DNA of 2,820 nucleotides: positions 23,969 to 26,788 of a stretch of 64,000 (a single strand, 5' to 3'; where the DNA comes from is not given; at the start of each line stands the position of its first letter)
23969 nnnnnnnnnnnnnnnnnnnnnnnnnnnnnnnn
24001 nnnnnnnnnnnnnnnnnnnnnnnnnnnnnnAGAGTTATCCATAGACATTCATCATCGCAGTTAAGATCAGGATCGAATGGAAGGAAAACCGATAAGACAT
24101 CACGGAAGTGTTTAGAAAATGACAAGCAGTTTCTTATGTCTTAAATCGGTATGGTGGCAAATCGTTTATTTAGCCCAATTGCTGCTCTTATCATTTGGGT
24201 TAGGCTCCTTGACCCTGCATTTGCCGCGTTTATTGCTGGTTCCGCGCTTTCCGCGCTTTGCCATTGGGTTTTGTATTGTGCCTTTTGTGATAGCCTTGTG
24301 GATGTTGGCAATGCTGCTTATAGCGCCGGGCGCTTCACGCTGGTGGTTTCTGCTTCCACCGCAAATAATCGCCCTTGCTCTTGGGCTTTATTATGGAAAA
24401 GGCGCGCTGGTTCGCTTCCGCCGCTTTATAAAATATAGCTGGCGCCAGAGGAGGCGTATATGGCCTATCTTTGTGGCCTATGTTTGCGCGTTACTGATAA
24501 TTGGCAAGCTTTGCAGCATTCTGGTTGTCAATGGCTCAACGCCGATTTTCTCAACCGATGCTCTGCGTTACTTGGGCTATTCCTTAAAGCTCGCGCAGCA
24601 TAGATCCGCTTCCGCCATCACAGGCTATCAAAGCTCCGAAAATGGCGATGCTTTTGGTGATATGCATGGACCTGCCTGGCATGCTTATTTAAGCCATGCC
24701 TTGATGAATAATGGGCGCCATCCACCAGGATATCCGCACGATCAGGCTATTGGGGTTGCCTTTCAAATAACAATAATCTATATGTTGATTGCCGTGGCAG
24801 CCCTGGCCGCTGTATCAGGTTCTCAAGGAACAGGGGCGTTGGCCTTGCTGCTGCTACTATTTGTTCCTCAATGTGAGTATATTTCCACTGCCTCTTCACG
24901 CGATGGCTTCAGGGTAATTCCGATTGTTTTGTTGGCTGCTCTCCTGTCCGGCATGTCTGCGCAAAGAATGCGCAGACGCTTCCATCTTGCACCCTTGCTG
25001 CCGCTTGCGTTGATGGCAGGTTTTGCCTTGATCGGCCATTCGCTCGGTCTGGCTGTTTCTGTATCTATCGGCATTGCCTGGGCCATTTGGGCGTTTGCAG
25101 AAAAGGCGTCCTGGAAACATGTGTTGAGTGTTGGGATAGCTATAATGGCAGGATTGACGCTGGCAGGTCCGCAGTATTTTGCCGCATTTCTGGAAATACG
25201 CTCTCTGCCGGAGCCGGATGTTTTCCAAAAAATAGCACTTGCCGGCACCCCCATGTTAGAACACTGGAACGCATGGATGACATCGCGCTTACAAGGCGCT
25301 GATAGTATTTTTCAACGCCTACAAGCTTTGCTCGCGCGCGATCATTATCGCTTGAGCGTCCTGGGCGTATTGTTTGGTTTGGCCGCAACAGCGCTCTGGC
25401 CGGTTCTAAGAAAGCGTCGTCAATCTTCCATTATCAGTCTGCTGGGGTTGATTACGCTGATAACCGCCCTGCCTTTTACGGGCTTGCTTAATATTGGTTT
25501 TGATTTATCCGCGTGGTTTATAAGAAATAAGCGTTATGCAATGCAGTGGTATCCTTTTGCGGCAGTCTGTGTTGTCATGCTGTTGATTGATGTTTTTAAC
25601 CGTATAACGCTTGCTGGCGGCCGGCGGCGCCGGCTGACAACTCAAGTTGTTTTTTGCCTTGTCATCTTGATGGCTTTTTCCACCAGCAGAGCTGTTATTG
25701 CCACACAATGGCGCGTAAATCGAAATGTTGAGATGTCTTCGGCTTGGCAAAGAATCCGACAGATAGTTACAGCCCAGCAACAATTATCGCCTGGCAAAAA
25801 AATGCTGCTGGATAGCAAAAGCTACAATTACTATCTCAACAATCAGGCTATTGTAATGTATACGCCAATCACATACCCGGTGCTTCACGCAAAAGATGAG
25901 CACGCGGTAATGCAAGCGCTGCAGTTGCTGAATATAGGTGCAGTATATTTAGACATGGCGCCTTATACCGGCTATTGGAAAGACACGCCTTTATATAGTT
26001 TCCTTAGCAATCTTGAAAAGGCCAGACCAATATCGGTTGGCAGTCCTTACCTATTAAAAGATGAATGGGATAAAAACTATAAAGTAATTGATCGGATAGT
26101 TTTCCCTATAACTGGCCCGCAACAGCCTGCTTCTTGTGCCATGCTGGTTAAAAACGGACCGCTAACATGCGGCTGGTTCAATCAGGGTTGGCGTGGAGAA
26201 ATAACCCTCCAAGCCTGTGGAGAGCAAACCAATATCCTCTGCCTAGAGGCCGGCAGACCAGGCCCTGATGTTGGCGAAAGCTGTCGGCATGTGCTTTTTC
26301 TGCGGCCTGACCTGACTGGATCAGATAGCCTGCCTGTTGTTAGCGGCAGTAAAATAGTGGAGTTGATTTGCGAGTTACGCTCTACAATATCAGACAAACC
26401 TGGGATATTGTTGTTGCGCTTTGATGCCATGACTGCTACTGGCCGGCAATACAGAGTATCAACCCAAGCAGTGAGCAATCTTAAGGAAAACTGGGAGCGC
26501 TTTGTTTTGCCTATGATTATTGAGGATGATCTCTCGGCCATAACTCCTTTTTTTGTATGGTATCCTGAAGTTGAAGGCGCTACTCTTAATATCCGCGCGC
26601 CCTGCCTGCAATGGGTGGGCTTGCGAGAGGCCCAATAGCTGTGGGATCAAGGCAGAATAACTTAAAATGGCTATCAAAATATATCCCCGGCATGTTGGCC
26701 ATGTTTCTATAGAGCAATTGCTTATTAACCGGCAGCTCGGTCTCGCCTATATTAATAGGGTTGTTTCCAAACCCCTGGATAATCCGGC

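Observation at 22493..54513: Four paralogous ArnT/PMT-like GT-C membrane proteins in which the catalytic-loop acidic pair is replaced by a DAL[RH]Y motif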

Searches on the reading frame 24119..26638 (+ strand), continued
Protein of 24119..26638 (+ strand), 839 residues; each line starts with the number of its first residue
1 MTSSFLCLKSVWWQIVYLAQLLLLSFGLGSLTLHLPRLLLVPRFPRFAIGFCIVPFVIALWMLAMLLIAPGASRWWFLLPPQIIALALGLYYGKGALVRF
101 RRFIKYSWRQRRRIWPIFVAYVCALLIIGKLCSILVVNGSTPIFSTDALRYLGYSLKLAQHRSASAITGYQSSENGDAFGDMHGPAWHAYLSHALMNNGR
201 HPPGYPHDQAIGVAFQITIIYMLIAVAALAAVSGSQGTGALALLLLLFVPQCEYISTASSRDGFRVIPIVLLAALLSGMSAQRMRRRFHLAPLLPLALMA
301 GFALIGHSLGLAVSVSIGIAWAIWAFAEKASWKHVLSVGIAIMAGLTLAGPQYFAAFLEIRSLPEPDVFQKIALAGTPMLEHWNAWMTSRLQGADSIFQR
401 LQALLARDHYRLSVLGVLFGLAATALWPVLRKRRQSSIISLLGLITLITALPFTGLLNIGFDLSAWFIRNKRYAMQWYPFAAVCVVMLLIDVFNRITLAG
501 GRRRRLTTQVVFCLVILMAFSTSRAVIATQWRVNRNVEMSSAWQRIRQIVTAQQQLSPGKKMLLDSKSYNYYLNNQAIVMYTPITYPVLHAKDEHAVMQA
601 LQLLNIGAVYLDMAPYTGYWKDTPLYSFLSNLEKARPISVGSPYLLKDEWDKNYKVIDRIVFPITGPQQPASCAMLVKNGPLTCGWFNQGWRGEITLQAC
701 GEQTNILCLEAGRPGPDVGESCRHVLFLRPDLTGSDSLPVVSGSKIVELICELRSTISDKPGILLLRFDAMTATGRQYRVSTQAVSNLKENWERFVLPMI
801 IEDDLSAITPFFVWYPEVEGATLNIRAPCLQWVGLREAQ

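Call 57: fold_search(model_id=the predicted structure, library=pdb)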
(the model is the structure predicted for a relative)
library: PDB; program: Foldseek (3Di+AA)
matches with E <= 10: 454; with E <= 0.001: 27
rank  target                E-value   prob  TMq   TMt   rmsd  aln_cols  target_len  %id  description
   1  7e9s_A                1.0e-07  1.00  0.38  0.37  14.1       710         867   12  Archaeal oligosaccharyltransferase AglB from Archaeoglobus fulgidus in complex with an inhibitory peptide and a dolich (released 2021-09-08)
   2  3wak                  1.3e-07  1.00  0.38  0.37  11.0       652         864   12  Crystal structure of the Archaeoglobus fulgidus oligosaccharyltransferase (O29867_ARCFU) in the apo form (released 2013-10-30)
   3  8pn9_A                1.8e-06  1.00  0.37  0.46  12.9       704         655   12  Structure of human oligosaccharyltransferase OST-A complex bound to NGI-1 (released 2024-05-08)
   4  8b6l_I                2.1e-06  1.00  0.40  0.48  14.2       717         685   11  Subtomogram average of the human Sec61-TRAP-OSTA-translocon (released 2022-12-07)
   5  5gmy_A                2.9e-06  1.00  0.38  0.38  13.6       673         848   11  Crystal structure of the Archaeoglobus fulgidus oligosaccharyltransferase (O29867_ARCFU) tethered with an acceptor pep (released 2017-02-01)
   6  3waj                  3.4e-06  1.00  0.35  0.37  14.6       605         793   10  Crystal structure of the Archaeoglobus fulgidus oligosaccharyltransferase (O29867_ARCFU) complex with Zn and sulfate (released 2013-10-30)
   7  7zli_A                3.9e-06  1.00  0.38  0.47  11.2       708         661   13  Cryo-EM structure of C-mannosyltransferase CeDPY19, in complex with Dol25-P-Man and bound to CMT2-Fab and anti-Fab nan (released 2023-01-11)
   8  7zlg_A                1.1e-05  1.00  0.40  0.48  10.9       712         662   13  Cryo-EM structure of C-mannosyltransferase CeDPY19, in complex with acceptor peptide and bound to CMT2-Fab and anti-Fa (released 2023-01-11)
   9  6s7o_A                1.2e-05  1.00  0.38  0.47  12.9       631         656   12  Cryo-EM structure of human oligosaccharyltransferase complex OST-A (released 2019-12-18)
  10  6c26_A                1.4e-05  1.00  0.39  0.49  13.3       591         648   13  The Cryo-EM structure of a eukaryotic oligosaccharyl transferase complex (released 2018-01-31)
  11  7zlh_A                1.5e-05  1.00  0.36  0.45  11.5       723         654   12  Cryo-EM structure of C-mannosyltransferase CeDPY19, in apo state, bound to CMT2-Fab and anti-Fab nanobody (released 2023-01-11)
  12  8agb_A                2.0e-05  1.00  0.41  0.52  14.1       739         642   10  Structure of yeast oligosaccharylransferase complex with lipid-linked oligosaccharide bound (released 2022-12-07)
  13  8agc_A                2.4e-05  1.00  0.39  0.46  16.3       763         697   12  Structure of yeast oligosaccharylransferase complex with lipid-linked oligosaccharide and non-acceptor peptide bound (released 2022-12-07)
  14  5f15                  2.6e-05  1.00  0.38  0.55  11.3       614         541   13  Crystal Structure of ArnT from Cupriavidus metallidurans bound to Undecaprenyl phosphate (released 2016-02-17)
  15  6ezn_F                3.0e-05  1.00  0.40  0.50  15.2       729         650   11  Cryo-EM structure of the yeast oligosaccharyltransferase (OST) complex (released 2018-01-17)
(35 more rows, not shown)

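Call 72: search_solved_structures(query=A4, max_evalue=10)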
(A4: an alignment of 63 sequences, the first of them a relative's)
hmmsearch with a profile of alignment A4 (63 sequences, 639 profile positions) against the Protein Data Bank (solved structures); distinct sequences matched with E-value up to 10: 4.
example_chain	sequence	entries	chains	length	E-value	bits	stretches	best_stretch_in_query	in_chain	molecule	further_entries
6b87_A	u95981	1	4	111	0.53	11.6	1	66-133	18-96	TMHC2_E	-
3vu0_A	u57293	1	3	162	0.78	11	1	571-617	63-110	Putative uncharacterized protein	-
8x6f_G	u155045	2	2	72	1.9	9.7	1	558-594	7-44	DNA-directed RNA polymerase subunit epsilon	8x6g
9llh_M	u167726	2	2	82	2.3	9.5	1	64-125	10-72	De novo designed agonist-positive allosteric GPCR exoframe modulator targeting TM5/6/7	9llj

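Call 73: find_encoding_contigs(protein=P0005, flank=8000, max_places=2)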
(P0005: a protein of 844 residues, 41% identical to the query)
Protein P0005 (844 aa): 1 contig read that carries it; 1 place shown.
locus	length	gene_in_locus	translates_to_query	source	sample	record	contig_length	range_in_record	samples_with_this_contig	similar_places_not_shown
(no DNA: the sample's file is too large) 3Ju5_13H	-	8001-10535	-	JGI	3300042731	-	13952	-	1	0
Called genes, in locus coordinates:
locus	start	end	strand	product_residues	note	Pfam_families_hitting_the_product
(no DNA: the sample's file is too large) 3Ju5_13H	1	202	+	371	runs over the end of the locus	PF04143:Sulf_transp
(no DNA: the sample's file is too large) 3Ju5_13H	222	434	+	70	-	PF01206:TusA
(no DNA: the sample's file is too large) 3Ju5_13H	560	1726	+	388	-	PF00266:Aminotran_5, PF01212:Beta_elim_lyase, PF01041:DegT_DnrJ_EryC1, PF01053:Cys_Met_Meta_PP (weak)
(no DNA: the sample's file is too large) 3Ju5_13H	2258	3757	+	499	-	-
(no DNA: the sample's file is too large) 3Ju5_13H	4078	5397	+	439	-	-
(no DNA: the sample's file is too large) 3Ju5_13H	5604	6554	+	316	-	PF00535:Glycos_transf_2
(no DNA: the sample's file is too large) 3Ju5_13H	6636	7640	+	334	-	PF04007:DUF354, PF13579:Glyco_trans_4_4 (faint)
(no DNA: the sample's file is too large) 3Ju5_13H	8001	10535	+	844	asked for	PF07719:TPR_2 (faint), PF13176:TPR_7 (faint), PF03704:BTAD (faint), PF00515:TPR_1 (faint), PF13414:TPR_11 (weak)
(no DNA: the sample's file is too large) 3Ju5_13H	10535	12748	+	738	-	?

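Call 74: find_encoding_contigs(protein=P0003, flank=8000, max_places=2)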
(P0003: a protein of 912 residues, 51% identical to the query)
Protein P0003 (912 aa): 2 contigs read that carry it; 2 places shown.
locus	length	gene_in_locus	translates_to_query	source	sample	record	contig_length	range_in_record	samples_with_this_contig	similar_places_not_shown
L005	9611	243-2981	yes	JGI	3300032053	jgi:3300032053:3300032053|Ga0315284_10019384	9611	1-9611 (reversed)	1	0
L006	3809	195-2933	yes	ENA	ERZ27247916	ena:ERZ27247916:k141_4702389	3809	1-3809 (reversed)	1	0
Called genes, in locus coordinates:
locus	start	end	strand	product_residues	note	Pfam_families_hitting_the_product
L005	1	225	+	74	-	?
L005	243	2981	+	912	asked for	PF00132:Hexapep (weak), PF25087:GMPPB_C (faint)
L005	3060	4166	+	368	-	PF02350:Epimerase_2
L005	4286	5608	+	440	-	PF14296:O-ag_pol_Wzy (weak)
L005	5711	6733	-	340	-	PF13384:HTH_23 (weak), PF13518:HTH_28, PF13551:HTH_29, PF13565:HTH_32, PF13592:HTH_33, PF13358:DDE_3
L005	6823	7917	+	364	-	PF13439:Glyco_transf_4 (weak), PF00534:Glycos_transf_1 (weak), PF13692:Glyco_trans_1_4 (weak)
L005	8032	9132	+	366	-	PF02540:NAD_synthase (faint)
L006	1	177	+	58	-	?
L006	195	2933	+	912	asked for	PF00132:Hexapep (weak), PF25087:GMPPB_C (faint)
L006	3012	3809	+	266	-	?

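Call 83: search_dna_similar(query=P0174, collection=plasmids, mode=protein, max_evalue=0.1, max_rows=10)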
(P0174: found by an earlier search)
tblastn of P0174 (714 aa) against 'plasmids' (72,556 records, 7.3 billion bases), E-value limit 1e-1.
No match.

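Call 84: find_related_loci(query=P0174, collection=metagenome_contigs, flank=6000)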
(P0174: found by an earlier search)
Query P0174 (714 aa) in metagenome_contigs; peptide patterns used: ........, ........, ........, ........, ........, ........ (x = any residue, [..] = any of these).
21 stretches matched a pattern, but none encodes a relative of the query by tblastn (E <= 1e-3).

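Call 93: search_protein_families(library=ncbifam, proteins=[L004:2357-3313:+], max_evalue=0.05)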
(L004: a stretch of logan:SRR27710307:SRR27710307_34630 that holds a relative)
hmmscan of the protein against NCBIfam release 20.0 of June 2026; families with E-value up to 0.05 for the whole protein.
L004:2357-3313:+ (318 aa): 20 families
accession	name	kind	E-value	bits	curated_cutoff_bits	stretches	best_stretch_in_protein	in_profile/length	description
TIGR04182.1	glyco_TIGR04182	equivalog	4.9e-27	95.1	325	1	4-298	3-289/293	S-layer glycoprotein N-glycosyltransferase AglJ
NF058614.1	PPMAGASynPpgS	equivalog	5.4e-25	88.1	370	1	5-173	4-170/226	polyprenyl-phospho-N-acetylgalactosaminyl synthase PpgS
NF041391.1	DPhHxTase_Halo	equivalog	2.3e-14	52.9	375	1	9-168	3-153/213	dolichyl-phosphate hexose transferase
NF047588.1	GlcsyltransPgfSStrep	equivalog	1.5e-12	47.3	500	1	1-174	1-173/308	glycosyltransferase PgfS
NF041875.1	EPS_EpsD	equivalog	1.9e-08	34.1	370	1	5-100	3-97/325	exopolysaccharide biosynthesis glycosyltransferase EpsD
NF007986.1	PRK10714.1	equivalog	2.9e-08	33.1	529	1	2-291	7-292/316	undecaprenyl-phosphate 4-deoxy-4-formamido-L-arabinose transferase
TIGR04283.1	glyco_like_mftF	equivalog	1.4e-07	31.3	182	1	5-74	3-73/221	TIGR04283 family arsenosugar biosynthesis glycosyltransferase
NF007482.0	PRK10073.1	equivalog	3.5e-07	29.6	423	1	2-94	7-97/334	glycosyltransferase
TIGR03965.1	mycofact_glyco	equivalog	4.4e-06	25.8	280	1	5-92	78-164/467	mycofactocin biosynthesis glycosyltransferase MftF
NF050113.1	gal_furan_GlfT1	equivalog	7.3e-06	25.5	330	1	13-99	11-96/290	galactofuranosyltransferase GlfT1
TIGR03937.1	PgaC_IcaA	equivalog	1.2e-05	24.5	422.3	1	5-104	49-147/407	poly-beta-1,6-N-acetyl-D-glucosamine synthase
NF047683.1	TeichurnBiosyTuaG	equivalog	5.5e-05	22.9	400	1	5-99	10-103/252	teichuronic acid biosynthesis protein TuaG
TIGR01556.1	rhamnosyltran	subfamily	0.00013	21.2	200.55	1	16-96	10-87/281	rhamnosyltransferase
NF010496.0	PRK13915.1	equivalog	0.00015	20.9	262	1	5-109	35-144/307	glucosyl-3-phosphoglycerate synthase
TIGR03469.1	HpnB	hypoth_equivalog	0.00027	20.1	379.25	1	5-114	48-167/386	hopene-associated glycosyltransferase HpnB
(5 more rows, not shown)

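Call 108: search_solved_structures(query=L004:2357-3313:+, max_evalue=0.001)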
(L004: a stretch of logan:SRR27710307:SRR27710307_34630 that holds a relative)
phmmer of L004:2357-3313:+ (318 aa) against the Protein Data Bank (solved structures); distinct sequences matched with E-value up to 0.001: 6.
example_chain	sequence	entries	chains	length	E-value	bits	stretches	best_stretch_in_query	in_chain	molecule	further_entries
5mlz_A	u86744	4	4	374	2.8e-12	49.8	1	1-259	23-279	Dolichol monophosphate mannose synthase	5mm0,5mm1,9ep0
2z87_A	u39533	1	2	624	2.3e-06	30.4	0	4-50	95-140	Chondroitin synthase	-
2z86_A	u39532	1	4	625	2.3e-06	30.4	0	4-50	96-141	Chondroitin synthase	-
9bhc_C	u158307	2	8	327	3.4e-06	29.8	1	2-290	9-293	Undecaprenyl-phosphate 4-deoxy-4-formamido-L-arabinose transferase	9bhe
8vxh_A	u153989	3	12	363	5e-06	29.2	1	2-290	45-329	Undecaprenyl-phosphate 4-deoxy-4-formamido-L-arabinose transferase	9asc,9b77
6p61_A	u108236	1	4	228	0.00019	24.1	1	6-104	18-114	Glycosyltransferase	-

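Call 111: search_solved_structures(query=P0174, max_evalue=10)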
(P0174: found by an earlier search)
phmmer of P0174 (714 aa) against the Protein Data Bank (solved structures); distinct sequences matched with E-value up to 10: 1.
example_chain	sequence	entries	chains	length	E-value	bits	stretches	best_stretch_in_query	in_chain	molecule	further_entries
1dlp_A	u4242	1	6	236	0.17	13.5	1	265-294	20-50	LECTIN SCAFET PRECURSOR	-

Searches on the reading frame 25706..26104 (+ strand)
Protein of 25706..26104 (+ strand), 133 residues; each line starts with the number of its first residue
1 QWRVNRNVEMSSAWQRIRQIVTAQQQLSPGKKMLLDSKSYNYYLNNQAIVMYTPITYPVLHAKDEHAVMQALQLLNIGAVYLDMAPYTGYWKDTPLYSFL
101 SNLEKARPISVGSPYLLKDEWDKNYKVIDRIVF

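Call 82: search_protein_families(library=pfam, proteins=[window:25706-26104:+], max_evalue=10)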
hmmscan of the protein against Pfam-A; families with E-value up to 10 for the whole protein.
seq(133 aa): 1 family
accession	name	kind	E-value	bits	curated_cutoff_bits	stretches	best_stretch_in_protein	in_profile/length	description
PF00155.27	Aminotran_1_2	-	0.099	12.2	19.7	1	6-73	67-134/361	Aminotransferase class I and II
